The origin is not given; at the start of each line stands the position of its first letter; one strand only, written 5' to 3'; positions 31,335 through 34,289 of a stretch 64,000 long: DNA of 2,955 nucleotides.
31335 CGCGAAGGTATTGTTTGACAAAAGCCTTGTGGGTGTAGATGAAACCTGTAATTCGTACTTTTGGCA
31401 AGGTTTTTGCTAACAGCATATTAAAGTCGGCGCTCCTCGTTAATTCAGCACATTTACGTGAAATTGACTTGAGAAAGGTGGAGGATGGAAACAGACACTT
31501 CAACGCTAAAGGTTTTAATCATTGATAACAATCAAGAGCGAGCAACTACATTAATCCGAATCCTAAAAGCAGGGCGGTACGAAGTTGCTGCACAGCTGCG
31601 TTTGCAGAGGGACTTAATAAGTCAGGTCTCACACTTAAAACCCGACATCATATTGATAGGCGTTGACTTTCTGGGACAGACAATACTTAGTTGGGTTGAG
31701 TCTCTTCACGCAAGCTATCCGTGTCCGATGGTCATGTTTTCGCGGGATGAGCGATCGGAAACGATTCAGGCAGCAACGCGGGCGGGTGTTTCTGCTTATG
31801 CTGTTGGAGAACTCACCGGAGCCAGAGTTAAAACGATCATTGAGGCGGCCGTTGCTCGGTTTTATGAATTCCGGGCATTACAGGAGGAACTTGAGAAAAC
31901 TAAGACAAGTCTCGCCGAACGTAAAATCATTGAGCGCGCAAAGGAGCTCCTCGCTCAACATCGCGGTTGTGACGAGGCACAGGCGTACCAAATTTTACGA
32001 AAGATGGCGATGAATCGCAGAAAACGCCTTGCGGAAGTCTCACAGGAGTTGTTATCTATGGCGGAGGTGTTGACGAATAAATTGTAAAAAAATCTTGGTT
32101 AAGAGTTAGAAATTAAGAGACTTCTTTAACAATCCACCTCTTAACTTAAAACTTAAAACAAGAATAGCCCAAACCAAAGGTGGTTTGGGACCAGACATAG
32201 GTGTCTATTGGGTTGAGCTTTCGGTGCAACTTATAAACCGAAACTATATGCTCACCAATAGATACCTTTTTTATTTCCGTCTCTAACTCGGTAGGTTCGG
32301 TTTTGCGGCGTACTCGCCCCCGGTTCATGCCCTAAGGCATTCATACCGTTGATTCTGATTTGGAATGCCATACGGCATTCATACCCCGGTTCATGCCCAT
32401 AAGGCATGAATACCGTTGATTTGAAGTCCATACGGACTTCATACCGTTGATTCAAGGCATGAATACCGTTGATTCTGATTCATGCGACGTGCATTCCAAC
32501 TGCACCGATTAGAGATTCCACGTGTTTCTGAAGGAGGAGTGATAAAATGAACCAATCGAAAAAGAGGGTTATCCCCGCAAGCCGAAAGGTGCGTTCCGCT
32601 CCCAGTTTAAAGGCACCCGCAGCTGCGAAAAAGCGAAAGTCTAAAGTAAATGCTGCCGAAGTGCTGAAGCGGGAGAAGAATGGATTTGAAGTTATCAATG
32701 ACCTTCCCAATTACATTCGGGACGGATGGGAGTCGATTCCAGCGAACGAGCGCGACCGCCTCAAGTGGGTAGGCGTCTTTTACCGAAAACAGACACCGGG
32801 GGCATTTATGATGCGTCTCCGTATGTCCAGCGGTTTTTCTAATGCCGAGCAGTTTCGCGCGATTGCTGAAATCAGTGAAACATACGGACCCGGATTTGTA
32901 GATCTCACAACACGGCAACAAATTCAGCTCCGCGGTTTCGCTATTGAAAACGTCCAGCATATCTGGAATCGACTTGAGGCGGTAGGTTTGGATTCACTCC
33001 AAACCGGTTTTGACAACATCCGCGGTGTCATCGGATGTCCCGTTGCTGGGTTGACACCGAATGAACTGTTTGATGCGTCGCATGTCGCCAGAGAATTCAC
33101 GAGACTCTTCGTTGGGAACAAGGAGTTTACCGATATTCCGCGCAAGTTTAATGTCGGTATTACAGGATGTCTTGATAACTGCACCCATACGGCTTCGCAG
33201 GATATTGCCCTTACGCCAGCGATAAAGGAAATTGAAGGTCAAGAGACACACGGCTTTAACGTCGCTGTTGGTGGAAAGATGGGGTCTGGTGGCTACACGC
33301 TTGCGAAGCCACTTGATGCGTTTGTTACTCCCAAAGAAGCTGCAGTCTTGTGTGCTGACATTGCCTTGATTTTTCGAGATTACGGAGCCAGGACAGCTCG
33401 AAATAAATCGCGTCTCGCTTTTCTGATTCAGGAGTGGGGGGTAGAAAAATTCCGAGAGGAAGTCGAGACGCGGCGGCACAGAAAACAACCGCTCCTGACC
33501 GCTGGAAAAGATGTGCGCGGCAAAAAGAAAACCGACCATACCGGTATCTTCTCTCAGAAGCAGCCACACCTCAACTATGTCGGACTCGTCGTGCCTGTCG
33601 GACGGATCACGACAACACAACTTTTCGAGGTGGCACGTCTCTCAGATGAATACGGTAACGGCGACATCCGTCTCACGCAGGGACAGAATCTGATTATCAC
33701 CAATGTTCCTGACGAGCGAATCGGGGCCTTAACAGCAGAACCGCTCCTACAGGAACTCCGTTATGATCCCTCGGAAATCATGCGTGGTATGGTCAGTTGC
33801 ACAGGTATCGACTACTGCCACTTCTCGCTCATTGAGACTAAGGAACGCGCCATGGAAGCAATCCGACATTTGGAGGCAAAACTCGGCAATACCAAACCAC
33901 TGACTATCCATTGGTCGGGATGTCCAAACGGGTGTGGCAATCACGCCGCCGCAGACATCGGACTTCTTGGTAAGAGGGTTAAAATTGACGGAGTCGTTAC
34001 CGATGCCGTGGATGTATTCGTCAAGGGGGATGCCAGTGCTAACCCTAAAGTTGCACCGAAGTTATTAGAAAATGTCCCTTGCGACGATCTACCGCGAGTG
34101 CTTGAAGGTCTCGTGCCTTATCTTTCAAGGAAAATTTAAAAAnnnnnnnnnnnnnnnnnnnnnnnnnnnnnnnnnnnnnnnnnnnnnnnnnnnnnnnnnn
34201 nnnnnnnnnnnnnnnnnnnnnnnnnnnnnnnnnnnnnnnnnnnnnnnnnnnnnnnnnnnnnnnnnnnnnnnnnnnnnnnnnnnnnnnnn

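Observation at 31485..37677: NasT-type antiterminator with a repeat-built multi-hairpin leader in front of nirA-narK-nasA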

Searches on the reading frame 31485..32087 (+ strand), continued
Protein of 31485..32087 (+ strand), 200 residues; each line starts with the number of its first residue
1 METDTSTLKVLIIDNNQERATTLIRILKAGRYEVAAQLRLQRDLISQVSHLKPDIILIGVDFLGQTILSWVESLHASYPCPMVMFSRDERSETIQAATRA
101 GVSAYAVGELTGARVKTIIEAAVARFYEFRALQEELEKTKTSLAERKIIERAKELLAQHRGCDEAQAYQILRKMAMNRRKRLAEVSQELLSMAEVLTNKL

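Call 73: search_solved_structures(query=window:31485-32087:+, show_alignments=3, max_evalue=0.001)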
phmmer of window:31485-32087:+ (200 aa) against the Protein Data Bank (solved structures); distinct sequences matched with E-value up to 0.001: 4.
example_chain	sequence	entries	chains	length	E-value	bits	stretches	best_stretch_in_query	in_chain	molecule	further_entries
1s8n_A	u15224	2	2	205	3e-15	59.9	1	9-188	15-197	putative antiterminator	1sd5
6wsh_A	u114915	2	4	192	1.5e-13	54.4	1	10-190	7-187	Response regulator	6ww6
4akk_A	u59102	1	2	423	2.3e-10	44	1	124-192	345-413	NITRATE REGULATORY PROTEIN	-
1qo0_D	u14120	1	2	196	2.1e-06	31.1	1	112-191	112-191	AMIR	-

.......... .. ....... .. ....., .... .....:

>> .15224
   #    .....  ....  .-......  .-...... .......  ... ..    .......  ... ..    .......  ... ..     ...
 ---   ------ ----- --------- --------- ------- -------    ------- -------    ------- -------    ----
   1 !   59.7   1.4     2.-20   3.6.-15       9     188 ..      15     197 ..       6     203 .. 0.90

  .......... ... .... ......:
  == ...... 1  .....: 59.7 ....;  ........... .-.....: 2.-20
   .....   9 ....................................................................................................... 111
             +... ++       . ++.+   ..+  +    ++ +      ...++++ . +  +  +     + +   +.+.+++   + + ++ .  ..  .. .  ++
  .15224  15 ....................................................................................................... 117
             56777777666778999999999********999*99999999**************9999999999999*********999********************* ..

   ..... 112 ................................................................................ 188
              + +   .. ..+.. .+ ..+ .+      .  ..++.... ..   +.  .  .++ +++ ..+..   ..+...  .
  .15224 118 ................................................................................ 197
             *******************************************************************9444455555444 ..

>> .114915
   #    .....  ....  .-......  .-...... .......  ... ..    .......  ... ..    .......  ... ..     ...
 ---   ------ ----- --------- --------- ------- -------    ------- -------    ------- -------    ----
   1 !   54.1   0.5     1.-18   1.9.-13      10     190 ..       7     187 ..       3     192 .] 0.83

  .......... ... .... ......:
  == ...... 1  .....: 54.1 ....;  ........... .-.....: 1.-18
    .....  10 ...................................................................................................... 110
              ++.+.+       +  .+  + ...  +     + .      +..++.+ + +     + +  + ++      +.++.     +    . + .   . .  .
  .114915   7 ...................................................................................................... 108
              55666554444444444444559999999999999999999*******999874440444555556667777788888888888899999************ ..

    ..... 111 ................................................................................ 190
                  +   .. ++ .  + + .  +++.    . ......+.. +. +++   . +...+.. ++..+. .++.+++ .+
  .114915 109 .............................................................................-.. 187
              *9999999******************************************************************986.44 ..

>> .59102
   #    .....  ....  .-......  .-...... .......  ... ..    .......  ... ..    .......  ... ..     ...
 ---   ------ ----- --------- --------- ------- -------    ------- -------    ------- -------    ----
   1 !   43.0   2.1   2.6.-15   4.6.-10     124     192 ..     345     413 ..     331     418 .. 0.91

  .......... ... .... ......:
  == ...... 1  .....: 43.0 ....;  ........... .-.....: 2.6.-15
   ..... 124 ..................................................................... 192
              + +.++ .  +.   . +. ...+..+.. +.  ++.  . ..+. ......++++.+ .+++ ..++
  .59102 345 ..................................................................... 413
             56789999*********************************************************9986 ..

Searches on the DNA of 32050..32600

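Call 6: search_rna_families(source=window, start=32050, end=32600, threshold=evalue, max_evalue=10, show_alignments=3)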
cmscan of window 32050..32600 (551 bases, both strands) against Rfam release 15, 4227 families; matches with E-value up to 10: 3.
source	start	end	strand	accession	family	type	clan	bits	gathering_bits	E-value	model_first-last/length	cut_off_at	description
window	32102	32197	+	RF02582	tsr33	Gene; sRNA;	-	23.5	109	1.1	1-85/85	no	S. aureus tsr33 small RNA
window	32093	32163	-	RF03959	mir-303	Gene; miRNA;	-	20.4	77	0.65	1-70/70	no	mir-303 microRNA precursor family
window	32159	32265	-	RF01456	VrrA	Gene; antisense;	-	16.2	50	3.7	1-140/140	no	Vibrio regulatory RNA of OmpA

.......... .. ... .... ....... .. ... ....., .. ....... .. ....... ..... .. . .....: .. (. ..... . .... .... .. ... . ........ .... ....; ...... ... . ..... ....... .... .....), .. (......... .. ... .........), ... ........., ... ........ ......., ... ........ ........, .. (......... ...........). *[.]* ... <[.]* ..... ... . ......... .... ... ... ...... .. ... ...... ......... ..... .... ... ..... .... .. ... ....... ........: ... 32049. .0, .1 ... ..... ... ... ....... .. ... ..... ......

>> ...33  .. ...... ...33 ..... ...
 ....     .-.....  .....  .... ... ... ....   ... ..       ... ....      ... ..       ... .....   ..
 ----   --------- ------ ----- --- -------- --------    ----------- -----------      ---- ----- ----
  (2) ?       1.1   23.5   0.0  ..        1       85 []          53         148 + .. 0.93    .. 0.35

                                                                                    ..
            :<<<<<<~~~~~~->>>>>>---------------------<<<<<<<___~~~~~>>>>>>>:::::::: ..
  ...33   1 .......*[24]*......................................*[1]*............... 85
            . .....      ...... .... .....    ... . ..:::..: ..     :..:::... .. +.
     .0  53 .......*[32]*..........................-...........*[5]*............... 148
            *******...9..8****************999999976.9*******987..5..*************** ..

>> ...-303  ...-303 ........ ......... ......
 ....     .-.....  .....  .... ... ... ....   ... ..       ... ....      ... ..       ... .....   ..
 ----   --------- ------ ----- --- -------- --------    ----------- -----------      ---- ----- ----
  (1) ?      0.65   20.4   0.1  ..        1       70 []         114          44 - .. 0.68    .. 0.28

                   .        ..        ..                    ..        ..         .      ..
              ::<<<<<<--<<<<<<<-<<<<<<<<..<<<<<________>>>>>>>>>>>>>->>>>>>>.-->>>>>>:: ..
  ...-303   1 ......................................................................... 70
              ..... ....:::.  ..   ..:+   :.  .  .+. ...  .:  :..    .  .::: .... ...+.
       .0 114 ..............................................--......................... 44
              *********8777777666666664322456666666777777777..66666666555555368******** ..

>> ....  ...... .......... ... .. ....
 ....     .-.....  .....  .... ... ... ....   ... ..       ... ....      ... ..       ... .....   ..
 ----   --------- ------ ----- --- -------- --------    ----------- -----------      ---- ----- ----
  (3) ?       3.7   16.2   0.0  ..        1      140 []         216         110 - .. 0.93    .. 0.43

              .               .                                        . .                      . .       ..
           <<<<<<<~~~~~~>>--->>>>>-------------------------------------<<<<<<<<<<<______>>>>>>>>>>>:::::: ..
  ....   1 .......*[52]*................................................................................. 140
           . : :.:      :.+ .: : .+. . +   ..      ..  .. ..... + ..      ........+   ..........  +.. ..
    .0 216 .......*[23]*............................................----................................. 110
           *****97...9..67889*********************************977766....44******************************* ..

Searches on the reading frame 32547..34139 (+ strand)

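Call 14: search_protein_families(library=pfam, proteins=[window:32547-34139:+])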
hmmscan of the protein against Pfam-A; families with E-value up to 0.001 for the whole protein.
window:32547-34139:+ (530 aa): 3 families
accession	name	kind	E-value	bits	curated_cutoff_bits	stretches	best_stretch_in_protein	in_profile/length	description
PF01077.27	NIR_SIR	-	2e-47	161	27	2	156-310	3-154/158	Nitrite and sulphite reductase 4Fe-4S domain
PF03460.22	NIR_SIR_ferr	-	5.2e-39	132.3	24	2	81-146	3-69/69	Nitrite/Sulfite reductase ferredoxin-like half domain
PF04551.19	GcpE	-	0.00073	19.1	32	0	397-480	240-316/343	GcpE protein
